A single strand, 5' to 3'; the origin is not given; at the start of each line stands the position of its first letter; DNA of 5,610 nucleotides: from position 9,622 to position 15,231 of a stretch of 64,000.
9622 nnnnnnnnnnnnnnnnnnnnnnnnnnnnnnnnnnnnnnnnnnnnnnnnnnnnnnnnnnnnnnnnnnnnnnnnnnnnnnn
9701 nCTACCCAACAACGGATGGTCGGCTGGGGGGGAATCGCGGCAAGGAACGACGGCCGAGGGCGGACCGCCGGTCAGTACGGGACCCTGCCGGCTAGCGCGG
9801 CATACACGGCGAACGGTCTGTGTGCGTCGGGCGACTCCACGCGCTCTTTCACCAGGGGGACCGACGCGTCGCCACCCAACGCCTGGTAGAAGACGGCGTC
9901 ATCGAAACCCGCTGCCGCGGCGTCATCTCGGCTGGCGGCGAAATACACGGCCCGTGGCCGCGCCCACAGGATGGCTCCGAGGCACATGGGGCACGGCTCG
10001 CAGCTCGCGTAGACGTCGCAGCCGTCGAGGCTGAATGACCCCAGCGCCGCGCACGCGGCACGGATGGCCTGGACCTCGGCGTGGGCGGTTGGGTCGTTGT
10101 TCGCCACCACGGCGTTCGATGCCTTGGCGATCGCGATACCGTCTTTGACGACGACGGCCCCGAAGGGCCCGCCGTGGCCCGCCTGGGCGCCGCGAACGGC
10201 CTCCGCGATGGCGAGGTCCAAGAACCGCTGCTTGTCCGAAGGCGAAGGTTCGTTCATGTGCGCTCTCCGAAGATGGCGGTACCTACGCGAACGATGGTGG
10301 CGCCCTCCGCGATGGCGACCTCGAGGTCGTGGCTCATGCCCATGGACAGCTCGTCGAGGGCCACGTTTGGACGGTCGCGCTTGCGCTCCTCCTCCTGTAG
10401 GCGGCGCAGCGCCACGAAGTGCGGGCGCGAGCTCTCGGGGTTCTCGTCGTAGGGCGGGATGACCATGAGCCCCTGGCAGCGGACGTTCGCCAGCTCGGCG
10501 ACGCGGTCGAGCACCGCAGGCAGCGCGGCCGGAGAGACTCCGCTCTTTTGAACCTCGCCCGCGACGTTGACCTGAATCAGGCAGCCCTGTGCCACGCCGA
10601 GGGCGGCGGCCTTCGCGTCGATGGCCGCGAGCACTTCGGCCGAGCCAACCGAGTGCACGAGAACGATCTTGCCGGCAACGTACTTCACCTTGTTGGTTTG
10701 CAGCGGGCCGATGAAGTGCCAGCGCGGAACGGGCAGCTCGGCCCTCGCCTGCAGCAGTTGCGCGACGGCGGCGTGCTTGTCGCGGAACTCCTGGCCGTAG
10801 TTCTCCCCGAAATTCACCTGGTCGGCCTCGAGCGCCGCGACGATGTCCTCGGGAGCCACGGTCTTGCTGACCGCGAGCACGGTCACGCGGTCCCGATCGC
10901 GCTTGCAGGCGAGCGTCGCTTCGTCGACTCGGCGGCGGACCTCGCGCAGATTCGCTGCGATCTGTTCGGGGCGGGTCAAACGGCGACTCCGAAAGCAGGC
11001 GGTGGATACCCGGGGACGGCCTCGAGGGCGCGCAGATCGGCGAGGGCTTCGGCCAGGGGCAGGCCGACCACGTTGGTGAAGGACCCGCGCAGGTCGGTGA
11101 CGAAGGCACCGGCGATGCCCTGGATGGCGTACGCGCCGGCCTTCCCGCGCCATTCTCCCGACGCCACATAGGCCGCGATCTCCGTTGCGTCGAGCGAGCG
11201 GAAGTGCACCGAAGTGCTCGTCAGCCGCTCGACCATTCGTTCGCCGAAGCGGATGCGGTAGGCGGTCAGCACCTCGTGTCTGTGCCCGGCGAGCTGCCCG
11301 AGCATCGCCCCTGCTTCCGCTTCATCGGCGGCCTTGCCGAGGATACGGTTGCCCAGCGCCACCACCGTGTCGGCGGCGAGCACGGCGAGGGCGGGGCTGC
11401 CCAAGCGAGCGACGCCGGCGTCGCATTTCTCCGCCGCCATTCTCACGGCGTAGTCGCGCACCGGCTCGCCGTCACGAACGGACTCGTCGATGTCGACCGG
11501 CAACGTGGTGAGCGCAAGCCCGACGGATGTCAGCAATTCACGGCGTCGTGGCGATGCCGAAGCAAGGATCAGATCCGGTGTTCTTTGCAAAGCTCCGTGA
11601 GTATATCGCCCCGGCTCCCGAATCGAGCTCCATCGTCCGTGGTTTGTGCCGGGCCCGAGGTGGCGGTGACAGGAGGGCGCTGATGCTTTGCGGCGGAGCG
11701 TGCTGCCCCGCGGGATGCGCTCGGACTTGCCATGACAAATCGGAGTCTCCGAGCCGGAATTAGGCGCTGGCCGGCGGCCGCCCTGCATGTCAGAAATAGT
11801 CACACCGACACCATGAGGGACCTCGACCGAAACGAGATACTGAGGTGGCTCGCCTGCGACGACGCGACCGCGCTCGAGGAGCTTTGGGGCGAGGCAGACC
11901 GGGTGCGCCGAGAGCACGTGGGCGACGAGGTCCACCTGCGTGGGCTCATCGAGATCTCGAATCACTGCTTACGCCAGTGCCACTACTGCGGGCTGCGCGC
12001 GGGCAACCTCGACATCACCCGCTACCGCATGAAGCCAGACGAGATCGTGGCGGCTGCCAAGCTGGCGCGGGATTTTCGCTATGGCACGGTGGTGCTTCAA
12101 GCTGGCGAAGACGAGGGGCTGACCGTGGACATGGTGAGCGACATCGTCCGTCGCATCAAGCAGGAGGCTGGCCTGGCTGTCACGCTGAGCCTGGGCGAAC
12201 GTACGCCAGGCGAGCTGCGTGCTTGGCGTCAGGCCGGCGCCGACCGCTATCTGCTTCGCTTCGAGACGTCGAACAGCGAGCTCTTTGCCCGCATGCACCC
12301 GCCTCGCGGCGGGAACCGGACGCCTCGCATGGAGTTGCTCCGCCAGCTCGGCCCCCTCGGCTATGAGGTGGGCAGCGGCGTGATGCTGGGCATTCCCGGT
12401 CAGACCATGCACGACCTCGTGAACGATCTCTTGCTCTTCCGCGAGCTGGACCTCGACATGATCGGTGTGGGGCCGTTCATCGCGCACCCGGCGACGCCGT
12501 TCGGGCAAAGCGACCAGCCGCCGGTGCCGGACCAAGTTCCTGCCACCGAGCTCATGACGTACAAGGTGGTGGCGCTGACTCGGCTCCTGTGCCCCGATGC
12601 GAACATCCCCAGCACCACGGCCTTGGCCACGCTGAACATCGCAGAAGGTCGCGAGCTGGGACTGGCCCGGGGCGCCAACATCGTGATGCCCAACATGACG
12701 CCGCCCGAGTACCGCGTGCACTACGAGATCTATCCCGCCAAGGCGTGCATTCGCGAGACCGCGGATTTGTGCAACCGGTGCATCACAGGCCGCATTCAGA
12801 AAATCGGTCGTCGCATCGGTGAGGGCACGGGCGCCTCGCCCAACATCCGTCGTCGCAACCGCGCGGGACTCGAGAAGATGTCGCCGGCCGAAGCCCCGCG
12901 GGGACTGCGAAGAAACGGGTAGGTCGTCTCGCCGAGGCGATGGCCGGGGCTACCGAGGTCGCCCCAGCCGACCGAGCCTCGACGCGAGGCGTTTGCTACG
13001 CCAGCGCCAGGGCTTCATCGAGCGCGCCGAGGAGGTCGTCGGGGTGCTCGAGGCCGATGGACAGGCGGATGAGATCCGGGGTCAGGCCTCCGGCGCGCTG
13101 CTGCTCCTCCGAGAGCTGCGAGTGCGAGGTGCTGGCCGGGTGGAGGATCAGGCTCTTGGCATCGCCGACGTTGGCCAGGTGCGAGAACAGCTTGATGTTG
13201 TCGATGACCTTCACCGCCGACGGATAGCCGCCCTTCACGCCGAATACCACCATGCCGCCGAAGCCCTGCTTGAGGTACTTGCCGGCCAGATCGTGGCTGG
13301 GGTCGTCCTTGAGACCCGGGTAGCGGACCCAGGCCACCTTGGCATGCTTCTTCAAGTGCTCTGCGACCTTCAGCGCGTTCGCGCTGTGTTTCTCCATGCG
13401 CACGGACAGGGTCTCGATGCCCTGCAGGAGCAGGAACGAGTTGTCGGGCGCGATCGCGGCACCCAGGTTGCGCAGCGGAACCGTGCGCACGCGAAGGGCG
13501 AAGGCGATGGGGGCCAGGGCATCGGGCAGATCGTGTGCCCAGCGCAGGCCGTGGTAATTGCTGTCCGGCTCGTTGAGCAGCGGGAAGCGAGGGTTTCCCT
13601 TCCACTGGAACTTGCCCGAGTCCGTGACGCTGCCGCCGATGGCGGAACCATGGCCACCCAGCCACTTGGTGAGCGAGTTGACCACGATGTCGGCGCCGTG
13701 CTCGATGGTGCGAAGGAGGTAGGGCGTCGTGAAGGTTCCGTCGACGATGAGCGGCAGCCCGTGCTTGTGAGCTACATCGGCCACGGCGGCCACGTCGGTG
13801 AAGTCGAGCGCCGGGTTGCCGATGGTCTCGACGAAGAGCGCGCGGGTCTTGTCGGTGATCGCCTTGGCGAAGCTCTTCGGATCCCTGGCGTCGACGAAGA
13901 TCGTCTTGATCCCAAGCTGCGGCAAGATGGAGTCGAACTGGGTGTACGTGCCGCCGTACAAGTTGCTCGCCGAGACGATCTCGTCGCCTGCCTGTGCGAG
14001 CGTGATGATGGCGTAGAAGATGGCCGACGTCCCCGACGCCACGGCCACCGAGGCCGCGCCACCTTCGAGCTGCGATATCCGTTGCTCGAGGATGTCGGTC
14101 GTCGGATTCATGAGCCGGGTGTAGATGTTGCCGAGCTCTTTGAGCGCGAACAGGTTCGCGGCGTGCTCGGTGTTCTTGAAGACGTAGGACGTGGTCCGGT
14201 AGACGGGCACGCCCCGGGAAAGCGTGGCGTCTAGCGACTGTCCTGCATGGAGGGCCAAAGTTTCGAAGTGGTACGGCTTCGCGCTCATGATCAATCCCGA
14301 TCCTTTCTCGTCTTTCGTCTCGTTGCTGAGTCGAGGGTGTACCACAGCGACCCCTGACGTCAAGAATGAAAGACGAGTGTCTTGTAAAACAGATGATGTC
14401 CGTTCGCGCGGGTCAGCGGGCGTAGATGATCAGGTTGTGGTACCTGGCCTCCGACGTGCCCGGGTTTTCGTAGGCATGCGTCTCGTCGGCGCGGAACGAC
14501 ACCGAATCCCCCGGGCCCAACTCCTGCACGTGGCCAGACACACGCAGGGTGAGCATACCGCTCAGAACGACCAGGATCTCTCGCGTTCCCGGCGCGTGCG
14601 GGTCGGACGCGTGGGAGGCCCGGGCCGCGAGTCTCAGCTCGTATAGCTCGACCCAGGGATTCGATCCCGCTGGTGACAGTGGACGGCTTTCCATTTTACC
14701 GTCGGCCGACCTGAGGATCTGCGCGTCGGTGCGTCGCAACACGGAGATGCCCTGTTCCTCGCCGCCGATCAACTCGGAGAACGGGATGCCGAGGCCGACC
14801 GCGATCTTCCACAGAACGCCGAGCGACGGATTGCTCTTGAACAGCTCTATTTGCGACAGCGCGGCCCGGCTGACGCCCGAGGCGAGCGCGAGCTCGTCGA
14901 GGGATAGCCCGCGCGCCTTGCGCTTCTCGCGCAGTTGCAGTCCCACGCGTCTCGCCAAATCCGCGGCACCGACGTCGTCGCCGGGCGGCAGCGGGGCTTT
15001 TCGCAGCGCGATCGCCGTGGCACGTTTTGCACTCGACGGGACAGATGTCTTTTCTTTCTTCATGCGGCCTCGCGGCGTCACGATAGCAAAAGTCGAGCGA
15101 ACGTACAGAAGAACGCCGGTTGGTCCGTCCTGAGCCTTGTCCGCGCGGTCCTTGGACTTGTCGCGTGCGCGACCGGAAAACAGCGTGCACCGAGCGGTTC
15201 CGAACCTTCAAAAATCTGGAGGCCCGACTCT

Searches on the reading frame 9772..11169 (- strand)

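Call 32: search_protein_families(library=pfam, proteins=[window:9772-11169:-], max_evalue=0.001)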
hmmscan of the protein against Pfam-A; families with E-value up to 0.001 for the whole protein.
window:9772-11169:- (465 aa): 2 families
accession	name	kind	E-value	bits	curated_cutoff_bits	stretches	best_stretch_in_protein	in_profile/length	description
PF00383.29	dCMP_cyt_deam_1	-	1.6e-23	83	25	1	311-411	2-101/102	Cytidine and deoxycytidylate deaminase zinc-binding region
PF14437.12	MafB19-deam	-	3.9e-19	69.4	27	1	312-421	2-110/142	MafB19-like deaminase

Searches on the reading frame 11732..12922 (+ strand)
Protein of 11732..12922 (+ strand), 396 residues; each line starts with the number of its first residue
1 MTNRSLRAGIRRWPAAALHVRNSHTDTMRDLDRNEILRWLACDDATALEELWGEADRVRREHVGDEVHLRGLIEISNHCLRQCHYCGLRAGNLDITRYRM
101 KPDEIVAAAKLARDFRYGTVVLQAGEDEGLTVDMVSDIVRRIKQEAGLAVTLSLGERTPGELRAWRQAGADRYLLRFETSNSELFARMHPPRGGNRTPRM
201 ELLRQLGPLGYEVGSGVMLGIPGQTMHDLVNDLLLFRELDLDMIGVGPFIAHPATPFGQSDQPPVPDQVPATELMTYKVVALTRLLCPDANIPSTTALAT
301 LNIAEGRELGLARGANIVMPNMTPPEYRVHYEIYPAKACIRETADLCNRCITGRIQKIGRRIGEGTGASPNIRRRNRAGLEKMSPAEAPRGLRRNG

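Call 32: search_protein_families(library=pfam, proteins=[window:11732-12922:+], max_evalue=0.001)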
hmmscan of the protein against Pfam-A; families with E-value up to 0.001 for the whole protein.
window:11732-12922:+ (396 aa): 1 family
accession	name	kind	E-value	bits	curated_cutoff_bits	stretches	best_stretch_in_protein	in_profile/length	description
PF04055.27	Radical_SAM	-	2.5e-17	64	29.5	1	73-233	1-163/166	Radical SAM superfamily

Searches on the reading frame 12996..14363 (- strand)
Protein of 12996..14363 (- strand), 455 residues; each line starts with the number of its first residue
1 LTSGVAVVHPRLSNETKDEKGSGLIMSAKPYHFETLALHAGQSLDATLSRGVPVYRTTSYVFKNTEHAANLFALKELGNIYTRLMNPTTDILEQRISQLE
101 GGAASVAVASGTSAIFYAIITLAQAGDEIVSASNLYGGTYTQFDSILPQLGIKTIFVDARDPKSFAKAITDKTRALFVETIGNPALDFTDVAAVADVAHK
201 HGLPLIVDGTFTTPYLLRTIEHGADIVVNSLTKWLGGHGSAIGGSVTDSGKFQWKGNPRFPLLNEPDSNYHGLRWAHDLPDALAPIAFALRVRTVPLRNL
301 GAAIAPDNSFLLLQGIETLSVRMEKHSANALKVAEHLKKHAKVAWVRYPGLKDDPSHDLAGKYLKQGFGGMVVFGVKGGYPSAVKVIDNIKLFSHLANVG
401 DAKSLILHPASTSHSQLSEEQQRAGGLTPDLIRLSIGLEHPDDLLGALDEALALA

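Call 32: search_protein_families(library=pfam, proteins=[window:12996-14363:-], max_evalue=0.001)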
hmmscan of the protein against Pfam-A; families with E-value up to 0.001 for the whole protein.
window:12996-14363:- (455 aa): 4 families
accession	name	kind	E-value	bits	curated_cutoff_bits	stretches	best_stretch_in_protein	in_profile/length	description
PF01053.26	Cys_Met_Meta_PP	-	1.9e-130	435.3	27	1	34-452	1-380/381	Cys/Met metabolism PLP-dependent enzyme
PF01041.23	DegT_DnrJ_EryC1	-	2e-11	44.1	19.8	1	85-208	22-145/360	DegT/DnrJ/EryC1/StrS aminotransferase family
PF00155.27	Aminotran_1_2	-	2.1e-07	30.9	19.7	1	89-243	44-229/361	Aminotransferase class I and II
PF01212.27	Beta_elim_lyase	-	0.00033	20.5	27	1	86-233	31-199/288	Beta-eliminating lyase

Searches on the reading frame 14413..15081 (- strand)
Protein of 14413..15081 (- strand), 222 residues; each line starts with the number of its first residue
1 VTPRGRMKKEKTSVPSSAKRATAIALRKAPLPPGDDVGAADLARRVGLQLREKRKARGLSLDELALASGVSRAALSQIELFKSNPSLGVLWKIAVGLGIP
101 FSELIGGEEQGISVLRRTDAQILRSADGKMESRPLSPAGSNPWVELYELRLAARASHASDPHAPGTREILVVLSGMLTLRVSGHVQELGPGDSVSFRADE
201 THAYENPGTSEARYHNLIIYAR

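Call 32: search_protein_families(library=pfam, proteins=[window:14413-15081:-], max_evalue=0.001)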
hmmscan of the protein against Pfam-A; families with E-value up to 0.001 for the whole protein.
window:14413-15081:- (222 aa): 6 families
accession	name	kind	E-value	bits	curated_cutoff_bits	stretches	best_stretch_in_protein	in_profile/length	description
PF01381.28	HTH_3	-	9.4e-15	54.8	23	1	50-104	1-55/55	Helix-turn-helix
PF07883.17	Cupin_2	-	2.2e-12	46.9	27.2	1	155-214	9-66/70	Cupin domain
PF13560.12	HTH_31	-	7e-07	29.9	27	1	46-100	2-57/64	Helix-turn-helix domain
PF02311.25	AraC_binding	-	2.6e-06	27.7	21.1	1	149-217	5-74/135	AraC-like ligand binding domain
PF12844.13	HTH_19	-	0.00011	22.4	30.2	1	50-107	4-61/64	Helix-turn-helix domain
PF13443.12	HTH_26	-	0.00085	20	22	0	50-106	2-59/63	Cro/C1-type HTH DNA-binding domain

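Call 61: search_protein_families(library=ncbifam, proteins=[window:14413-15081:-], max_evalue=0.01)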
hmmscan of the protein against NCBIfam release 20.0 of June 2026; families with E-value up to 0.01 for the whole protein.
window:14413-15081:- (222 aa): 10 families
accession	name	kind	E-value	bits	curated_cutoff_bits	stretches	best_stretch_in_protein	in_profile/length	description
NF006015.0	PRK08154.1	subfamily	1e-10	41.3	204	1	35-110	20-95/314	anaerobic benzoate catabolism transcriptional regulator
NF007408.0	PRK09943.1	equivalog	7.5e-09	35.4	211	1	46-211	8-173/185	HTH-type transcriptional regulator PuuR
TIGR03070.1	couple_hipB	subfamily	4.4e-07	29.7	71.65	1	46-99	3-56/58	type II toxin-antitoxin system Y4mF family antitoxin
NF046032.1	TransRegSlrRBacil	equivalog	1.4e-06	28.4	250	1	48-108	4-65/149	HTH-type transcriptional regulator SlrR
NF041951.1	phage_RstR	subfamily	5.1e-06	26.7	80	1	48-110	5-67/108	RstR family transcriptional repressor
NF010465.0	PRK13890.1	equivalog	2.2e-05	24.5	96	1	56-105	16-65/121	conjugal transfer protein TrbA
NF003162.0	PRK04140.1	equivalog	3.1e-05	23.2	263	1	48-102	129-183/317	transcriptional regulator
NF041677.1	trans_regClgR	equivalog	0.0023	18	170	1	45-110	8-73/113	transcriptional regulator ClgR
NF041493.1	MobT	equivalog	0.0069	15.2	600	1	50-88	1-39/383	MobT family relaxase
TIGR00270.2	TIGR00270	equivalog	0.0073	16.1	110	1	42-103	72-133/159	multiprotein bridging factor aMBF1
